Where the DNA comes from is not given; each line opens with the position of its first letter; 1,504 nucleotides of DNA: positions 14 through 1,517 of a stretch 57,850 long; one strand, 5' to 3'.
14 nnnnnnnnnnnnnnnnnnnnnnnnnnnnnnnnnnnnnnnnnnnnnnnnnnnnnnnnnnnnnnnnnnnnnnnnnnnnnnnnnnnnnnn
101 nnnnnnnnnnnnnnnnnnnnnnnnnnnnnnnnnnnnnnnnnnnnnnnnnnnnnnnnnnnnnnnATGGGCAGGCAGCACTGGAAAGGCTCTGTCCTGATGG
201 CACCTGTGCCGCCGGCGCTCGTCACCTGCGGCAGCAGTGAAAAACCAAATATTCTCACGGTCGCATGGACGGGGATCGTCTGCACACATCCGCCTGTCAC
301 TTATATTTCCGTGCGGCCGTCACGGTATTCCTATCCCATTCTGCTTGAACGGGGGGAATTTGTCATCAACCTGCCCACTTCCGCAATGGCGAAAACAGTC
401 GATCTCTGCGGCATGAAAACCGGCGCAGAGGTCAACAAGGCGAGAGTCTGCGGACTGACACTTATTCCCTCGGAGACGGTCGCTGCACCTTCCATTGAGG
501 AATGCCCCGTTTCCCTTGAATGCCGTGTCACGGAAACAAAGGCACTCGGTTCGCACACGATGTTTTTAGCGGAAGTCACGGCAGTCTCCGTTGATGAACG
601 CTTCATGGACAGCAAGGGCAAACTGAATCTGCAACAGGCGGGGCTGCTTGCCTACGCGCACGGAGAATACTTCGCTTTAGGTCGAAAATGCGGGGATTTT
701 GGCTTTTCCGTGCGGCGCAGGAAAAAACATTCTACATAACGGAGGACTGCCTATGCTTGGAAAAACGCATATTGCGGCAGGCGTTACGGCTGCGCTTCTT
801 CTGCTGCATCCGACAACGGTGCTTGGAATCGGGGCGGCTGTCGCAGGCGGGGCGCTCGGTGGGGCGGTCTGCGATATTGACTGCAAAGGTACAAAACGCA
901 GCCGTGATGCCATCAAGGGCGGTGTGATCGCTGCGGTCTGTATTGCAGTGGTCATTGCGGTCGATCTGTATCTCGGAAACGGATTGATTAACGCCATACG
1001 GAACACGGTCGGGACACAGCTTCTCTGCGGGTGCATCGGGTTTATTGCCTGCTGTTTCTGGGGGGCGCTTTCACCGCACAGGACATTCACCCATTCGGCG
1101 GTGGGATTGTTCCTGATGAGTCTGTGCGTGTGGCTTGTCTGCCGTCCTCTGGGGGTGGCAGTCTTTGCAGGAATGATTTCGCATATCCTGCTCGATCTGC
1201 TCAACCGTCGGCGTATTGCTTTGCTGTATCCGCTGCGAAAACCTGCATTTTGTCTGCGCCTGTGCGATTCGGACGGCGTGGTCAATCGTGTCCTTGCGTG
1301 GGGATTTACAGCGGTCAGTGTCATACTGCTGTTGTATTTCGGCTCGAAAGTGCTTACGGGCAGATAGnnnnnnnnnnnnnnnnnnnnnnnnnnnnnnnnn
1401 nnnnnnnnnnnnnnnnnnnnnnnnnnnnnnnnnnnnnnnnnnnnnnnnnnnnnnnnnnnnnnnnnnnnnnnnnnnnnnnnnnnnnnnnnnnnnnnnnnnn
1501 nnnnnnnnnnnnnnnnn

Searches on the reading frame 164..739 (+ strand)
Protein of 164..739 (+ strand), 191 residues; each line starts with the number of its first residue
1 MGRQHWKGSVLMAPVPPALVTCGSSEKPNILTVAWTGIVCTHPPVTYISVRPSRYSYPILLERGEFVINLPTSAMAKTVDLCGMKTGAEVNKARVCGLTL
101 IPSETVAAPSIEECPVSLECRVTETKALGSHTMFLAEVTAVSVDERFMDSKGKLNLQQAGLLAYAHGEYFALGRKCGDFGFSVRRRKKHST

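Call 3: search_protein_families(library=ncbifam, proteins=[window:164-739:+], max_evalue=0.01)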
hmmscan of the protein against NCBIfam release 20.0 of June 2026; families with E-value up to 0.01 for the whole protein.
window:164-739:+ (191 aa): 3 families
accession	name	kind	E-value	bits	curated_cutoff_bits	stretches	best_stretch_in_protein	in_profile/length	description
TIGR03615.1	RutF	equivalog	1.6e-08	34.7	254.75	1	34-144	34-140/156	NADH-dependent FMN reductase RutF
NF045733.1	StyMonoxStyB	equivalog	2.5e-05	24.3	200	1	18-142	16-132/150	styrene monooxygenase NADH-dependent flavin reductase subunit StyB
TIGR02296.1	HpaC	equivalog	0.00022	21.3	205.95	1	31-145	26-138/154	4-hydroxyphenylacetate 3-monooxygenase, reductase component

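Call 4: search_protein_families(library=pfam, proteins=[window:164-739:+], max_evalue=0.01)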
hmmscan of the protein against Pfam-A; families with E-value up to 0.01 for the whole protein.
window:164-739:+ (191 aa): 1 family
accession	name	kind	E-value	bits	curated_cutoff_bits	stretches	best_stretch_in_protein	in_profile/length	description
PF01613.24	Flavin_Reduct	-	3.6e-30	105.6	27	1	14-172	5-152/153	Flavin reductase like domain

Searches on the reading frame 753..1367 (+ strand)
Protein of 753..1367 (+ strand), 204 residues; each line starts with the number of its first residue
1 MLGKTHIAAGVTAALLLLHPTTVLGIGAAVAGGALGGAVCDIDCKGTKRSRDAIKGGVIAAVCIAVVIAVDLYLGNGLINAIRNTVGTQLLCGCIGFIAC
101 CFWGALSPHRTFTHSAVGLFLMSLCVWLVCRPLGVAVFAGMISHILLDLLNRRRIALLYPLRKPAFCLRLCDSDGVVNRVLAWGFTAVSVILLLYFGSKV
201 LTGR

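Call 3: search_protein_families(library=ncbifam, proteins=[window:753-1367:+], max_evalue=0.01)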
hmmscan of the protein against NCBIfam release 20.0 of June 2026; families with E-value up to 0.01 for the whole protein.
window:753-1367:+ (204 aa): 1 family
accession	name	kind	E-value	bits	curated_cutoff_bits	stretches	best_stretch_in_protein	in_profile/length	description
NF008651.0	PRK11648.1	equivalog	0.00019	21.2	216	1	108-190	70-160/196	metal-dependent hydrolase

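Call 4: search_protein_families(library=pfam, proteins=[window:753-1367:+], max_evalue=0.01)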
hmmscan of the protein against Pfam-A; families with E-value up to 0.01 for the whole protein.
window:753-1367:+ (204 aa): 1 family
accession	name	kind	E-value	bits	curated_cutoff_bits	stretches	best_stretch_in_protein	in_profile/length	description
PF04307.19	YdjM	-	7.6e-20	71.6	29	1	1-197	1-167/176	YdjM inner membrane protein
